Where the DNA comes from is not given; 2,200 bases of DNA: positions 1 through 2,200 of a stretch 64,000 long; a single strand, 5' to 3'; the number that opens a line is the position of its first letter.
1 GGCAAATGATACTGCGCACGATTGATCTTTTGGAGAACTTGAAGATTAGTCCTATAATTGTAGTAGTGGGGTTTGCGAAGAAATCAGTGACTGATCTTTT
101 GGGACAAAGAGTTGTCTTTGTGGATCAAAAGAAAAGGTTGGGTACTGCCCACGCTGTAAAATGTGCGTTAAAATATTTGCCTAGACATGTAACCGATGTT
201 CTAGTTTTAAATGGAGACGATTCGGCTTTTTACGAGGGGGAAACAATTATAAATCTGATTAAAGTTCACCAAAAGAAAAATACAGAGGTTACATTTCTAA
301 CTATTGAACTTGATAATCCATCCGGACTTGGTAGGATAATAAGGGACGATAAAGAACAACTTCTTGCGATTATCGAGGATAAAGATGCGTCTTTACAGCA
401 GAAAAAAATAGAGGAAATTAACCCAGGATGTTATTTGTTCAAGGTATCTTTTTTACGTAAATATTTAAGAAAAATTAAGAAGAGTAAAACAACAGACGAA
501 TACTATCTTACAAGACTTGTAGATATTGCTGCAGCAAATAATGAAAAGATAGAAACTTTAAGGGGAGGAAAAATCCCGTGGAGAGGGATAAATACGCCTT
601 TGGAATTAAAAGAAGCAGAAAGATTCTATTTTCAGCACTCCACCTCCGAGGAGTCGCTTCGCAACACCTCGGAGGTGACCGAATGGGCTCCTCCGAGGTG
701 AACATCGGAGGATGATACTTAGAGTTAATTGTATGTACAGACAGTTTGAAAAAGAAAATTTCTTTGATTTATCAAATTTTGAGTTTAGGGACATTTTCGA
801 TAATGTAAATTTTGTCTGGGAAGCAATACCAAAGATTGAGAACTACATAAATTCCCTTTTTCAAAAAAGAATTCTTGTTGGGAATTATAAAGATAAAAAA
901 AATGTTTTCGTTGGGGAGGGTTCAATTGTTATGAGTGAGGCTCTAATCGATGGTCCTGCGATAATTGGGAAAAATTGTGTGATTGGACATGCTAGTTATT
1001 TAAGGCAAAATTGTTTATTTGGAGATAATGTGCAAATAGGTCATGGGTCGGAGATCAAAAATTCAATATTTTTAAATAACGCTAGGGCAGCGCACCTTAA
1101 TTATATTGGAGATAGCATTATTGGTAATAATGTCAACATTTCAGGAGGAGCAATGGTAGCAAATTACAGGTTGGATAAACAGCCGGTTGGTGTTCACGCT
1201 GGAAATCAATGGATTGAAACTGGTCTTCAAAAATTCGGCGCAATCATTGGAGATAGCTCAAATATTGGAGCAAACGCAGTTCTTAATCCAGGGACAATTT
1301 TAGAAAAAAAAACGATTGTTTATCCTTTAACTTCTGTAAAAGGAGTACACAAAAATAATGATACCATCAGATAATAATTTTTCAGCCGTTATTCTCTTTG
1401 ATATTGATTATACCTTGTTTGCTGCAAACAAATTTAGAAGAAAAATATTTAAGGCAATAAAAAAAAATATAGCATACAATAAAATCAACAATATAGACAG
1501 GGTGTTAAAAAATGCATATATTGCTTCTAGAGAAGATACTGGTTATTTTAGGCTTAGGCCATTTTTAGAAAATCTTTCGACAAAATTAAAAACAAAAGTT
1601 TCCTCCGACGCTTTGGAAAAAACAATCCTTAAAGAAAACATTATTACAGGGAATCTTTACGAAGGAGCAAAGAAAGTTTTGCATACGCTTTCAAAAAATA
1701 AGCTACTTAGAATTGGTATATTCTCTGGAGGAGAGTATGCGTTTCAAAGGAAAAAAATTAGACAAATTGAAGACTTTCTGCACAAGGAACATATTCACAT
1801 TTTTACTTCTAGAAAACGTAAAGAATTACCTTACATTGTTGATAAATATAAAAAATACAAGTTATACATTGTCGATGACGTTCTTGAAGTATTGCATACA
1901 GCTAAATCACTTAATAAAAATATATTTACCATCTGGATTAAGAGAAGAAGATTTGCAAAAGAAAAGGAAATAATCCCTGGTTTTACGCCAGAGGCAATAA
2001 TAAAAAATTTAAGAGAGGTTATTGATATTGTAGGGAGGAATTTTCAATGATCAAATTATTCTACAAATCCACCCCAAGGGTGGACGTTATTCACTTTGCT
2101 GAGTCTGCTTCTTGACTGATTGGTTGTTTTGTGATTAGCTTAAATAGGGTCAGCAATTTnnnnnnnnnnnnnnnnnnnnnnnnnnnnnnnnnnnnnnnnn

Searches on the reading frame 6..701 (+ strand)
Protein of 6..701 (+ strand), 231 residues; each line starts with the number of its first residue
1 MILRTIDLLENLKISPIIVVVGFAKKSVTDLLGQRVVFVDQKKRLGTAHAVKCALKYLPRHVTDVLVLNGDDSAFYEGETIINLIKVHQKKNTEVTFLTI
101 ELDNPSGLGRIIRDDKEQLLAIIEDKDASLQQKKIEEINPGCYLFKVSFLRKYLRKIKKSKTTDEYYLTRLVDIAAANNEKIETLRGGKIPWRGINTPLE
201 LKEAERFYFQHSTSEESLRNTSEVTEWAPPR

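Call 68: search_protein_families(library=pfam, proteins=[window:6-701:+], max_evalue=0.001)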
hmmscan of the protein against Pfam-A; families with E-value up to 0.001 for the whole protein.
window:6-701:+ (231 aa): 2 families
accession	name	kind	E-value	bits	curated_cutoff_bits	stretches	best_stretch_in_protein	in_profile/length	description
PF00483.29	NTP_transferase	-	1.9e-11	44.4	21.2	1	1-198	33-232/245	Nucleotidyl transferase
PF12804.13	NTP_transf_3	-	1.4e-05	25.8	27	1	1-99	26-122/160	MobA-like NTP transferase domain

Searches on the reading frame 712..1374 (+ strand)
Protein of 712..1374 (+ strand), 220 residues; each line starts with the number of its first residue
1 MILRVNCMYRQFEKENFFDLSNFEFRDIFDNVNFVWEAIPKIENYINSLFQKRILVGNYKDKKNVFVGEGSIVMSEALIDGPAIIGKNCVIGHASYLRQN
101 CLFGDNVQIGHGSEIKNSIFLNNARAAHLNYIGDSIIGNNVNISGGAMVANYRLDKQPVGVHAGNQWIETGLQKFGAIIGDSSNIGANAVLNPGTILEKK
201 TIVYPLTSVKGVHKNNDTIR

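Call 68: search_protein_families(library=pfam, proteins=[window:712-1374:+], max_evalue=0.001)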
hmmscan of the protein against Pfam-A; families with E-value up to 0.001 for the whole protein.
window:712-1374:+ (220 aa): 5 families
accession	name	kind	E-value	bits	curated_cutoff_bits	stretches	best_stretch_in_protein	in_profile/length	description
PF00132.30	Hexapep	-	1.9e-14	53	27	1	64-97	1-34/36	Bacterial transferase hexapeptide (six repeats)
PF25084.1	LbH_EIF2B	-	2.8e-14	53.4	54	1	62-145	19-101/105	EIF2B subunit epsilon LbH domain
PF14602.12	Hexapep_2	-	3.4e-07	30.3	27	0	177-202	2-25/34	Hexapeptide repeat of succinyl-transferase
PF24894.1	Hexapep_GlmU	-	9.7e-07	29.3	23.3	1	83-149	19-83/104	GlmU-like, C-terminal hexapeptide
PF25087.1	GMPPB_C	-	2.4e-05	24.4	39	0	75-143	3-65/110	GMPPB C-terminal domain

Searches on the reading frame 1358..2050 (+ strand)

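Call 68: search_protein_families(library=pfam, proteins=[window:1358-2050:+], max_evalue=0.001)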
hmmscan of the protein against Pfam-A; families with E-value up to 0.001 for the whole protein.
window:1358-2050:+ (230 aa): 1 family
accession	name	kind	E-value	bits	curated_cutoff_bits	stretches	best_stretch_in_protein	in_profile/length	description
PF00702.32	Hydrolase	-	1.6e-07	32.4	26.4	1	11-158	3-157/191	haloacid dehalogenase-like hydrolase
